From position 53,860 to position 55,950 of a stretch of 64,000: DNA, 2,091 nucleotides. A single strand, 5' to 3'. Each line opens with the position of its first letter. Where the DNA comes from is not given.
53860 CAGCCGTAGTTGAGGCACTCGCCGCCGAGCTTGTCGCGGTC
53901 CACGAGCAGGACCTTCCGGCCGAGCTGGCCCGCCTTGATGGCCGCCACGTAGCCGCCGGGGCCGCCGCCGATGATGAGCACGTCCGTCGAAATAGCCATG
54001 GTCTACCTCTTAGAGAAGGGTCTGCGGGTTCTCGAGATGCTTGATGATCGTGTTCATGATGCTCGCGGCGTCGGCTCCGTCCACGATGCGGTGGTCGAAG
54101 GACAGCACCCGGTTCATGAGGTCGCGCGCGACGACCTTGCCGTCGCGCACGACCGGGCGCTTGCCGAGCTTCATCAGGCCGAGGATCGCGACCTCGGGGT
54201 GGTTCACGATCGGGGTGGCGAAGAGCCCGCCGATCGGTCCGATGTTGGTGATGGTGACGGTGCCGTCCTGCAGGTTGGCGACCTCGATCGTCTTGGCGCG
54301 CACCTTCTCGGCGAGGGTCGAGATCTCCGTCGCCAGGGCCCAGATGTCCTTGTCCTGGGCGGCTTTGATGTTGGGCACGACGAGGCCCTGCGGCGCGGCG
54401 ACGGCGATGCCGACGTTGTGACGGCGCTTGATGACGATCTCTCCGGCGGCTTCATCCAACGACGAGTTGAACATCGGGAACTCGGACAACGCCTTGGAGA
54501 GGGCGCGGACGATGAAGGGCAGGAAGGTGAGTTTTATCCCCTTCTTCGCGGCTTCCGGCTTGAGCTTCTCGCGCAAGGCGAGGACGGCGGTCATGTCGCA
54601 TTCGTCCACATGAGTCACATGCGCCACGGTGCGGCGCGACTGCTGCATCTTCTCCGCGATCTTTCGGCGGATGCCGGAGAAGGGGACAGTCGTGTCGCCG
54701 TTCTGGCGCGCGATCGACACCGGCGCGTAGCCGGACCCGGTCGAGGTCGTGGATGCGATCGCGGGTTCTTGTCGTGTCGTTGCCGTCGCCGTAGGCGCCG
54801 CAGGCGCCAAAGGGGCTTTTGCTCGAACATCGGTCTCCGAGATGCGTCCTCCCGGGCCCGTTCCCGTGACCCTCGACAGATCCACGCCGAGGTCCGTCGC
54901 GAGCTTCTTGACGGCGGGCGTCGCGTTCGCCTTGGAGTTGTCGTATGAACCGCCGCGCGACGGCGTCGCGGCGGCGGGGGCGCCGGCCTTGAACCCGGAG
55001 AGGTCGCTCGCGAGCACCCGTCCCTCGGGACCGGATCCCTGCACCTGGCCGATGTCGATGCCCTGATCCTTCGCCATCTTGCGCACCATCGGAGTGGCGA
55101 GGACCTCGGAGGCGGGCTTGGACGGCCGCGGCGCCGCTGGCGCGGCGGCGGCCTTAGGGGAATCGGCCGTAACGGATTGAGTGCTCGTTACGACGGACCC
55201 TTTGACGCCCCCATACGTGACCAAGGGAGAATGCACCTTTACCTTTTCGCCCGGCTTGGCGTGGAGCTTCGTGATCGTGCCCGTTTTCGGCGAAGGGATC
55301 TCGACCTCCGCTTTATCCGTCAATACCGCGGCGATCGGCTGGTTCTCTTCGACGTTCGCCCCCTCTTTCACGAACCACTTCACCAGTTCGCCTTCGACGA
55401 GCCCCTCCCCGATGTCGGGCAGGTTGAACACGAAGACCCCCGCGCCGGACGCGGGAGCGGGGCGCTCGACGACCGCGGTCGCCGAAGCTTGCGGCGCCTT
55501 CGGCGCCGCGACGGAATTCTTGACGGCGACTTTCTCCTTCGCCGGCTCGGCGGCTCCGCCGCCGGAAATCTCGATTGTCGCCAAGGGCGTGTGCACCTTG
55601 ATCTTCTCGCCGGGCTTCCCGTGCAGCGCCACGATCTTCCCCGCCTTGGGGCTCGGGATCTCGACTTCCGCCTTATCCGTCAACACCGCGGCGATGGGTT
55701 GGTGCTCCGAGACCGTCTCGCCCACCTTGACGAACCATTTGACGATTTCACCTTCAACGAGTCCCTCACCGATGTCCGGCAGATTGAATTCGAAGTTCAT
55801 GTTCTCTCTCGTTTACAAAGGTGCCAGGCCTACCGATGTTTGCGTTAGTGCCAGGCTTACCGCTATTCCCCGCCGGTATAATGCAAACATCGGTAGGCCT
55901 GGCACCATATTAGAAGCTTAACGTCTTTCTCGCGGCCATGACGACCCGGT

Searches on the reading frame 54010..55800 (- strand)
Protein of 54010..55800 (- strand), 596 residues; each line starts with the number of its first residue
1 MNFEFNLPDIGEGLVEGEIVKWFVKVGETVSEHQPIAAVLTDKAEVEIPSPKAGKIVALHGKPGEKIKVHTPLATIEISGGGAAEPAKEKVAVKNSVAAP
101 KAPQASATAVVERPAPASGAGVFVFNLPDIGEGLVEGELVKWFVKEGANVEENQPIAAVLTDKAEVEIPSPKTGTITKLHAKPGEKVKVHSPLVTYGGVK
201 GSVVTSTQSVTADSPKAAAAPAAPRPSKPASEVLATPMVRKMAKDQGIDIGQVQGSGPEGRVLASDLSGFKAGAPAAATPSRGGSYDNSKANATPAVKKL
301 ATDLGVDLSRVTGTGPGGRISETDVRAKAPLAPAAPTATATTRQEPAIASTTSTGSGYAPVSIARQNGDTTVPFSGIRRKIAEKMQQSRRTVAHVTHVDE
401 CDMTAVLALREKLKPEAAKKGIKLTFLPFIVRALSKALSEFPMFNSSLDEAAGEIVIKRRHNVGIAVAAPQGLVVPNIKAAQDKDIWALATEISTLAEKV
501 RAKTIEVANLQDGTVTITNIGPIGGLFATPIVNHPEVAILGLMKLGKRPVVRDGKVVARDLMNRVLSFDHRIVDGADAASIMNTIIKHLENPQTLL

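Call 70: search_protein_families(library=pfam, proteins=[window:54010-55800:-], max_evalue=0.00001)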
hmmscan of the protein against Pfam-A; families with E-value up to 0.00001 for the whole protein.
window:54010-55800:- (596 aa): 4 families
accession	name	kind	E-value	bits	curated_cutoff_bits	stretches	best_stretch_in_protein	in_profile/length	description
PF00198.28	2-oxoacid_dh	-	1.4e-84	283.6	23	1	368-596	3-231/232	2-oxoacid dehydrogenases acyltransferase (catalytic domain)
PF00364.28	Biotin_lipoyl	-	3.6e-42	142.5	22.1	2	4-76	2-73/73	Biotin-requiring enzyme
PF02817.22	E3_binding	-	2.6e-30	104.8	23.7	2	293-326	3-36/36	e3 binding domain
PF09891.15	DUF2118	-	1.8e-09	38.1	20.5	0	134-184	85-136/149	Uncharacterized protein conserved in archaea (DUF2118)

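Call 71: find_related_loci(query=window:54010-55800:-, collection=genome_contigs, flank=500)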
Query window:54010-55800:- (596 aa) in genome_contigs; peptide patterns used: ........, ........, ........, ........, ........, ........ (x = any residue, [..] = any of these).
321 stretches matched a pattern; 190 encode a relative of the query (tblastn E <= 1e-3); the best 80 are kept; 80 distinct loci.
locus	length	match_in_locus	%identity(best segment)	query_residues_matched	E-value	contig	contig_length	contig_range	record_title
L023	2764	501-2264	87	1-596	0e+0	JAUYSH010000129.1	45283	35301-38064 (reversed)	MAG: Elusimicrobiota bacterium isolate C5_metabat.bin.68 C5_k141_179032, whole genome shotgun sequence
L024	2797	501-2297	88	1-596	0e+0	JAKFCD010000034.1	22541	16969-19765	MAG: Elusimicrobiota bacterium isolate LC012 contig-124_2812, whole genome shotgun sequence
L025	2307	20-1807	88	1-596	0e+0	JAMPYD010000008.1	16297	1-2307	MAG: Elusimicrobiota bacterium isolate R2F_R2FSRR_metabat.61 R2F_C1895, whole genome shotgun sequence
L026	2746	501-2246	80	1-596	0e+0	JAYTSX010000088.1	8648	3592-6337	MAG: Elusimicrobiota bacterium isolate GFS_5282 GFS_5282_87, whole genome shotgun sequence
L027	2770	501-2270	80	1-596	0e+0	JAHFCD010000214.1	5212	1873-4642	MAG: Elusimicrobia bacterium isolate nzgw213 NODE_22169_length_5213_cov_2.243519, whole genome shotgun sequence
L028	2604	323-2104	79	1-596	0e+0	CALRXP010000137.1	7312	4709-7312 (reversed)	MAG: Candidatus Endomicrobium trichonymphae isolate JJ-MEM5D2-223-10-m2-bin112 genome assembly, contig: JJ-MEM5D2-223-C1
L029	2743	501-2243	76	1-596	0e+0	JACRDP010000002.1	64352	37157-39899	MAG: Elusimicrobia bacterium isolate NC_groundwater_1675_Pr3_B-0.1um_66_20 SR-2_scaffold_141_612201, whole genome shotgu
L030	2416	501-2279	76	1-596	0e+0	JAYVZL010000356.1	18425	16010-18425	MAG: Elusimicrobiota bacterium isolate GL90_UP_concoct_198 GL90_UP_concoct_198_355, whole genome shotgun sequence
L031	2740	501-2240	74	1-596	0e+0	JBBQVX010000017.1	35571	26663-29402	MAG: Elusimicrobiota bacterium isolate Co_metawrap_2019 Cmw_2019_k141_16698962_length_35571_cov_8.0000, whole genome sho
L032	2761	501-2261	76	1-596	0e+0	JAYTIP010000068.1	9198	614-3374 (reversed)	MAG: Elusimicrobiota bacterium isolate GFS_2774 GFS_2774_67, whole genome shotgun sequence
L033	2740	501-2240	72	1-596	0e+0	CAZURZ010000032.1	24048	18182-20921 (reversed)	MAG TPA_asm: uncultured Elusimicrobia sp. isolate SRP287453_co1_212 genome assembly, contig: NODE_3630_length_24048_cov_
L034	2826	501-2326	83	1-596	0e+0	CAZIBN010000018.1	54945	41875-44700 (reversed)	MAG TPA_asm: uncultured Elusimicrobia sp. isolate binchicken_co186_163 genome assembly, contig: NODE_531_length_54945_co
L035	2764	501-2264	64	1-596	0e+0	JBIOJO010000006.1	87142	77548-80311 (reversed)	MAG: Elusimicrobiota bacterium isolate GcC5-9 k141_102814_length_87142_cov_38.2778, whole genome shotgun sequence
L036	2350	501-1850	75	1-596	0e+0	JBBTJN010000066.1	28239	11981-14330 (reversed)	MAG: Elusimicrobiota bacterium isolate H52-bin097_1 H52_bin097_1_000000000066, whole genome shotgun sequence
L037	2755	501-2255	63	1-596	0e+0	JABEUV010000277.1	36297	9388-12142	MAG: Elusimicrobia bacterium isolate MAG 13 k99_489347, whole genome shotgun sequence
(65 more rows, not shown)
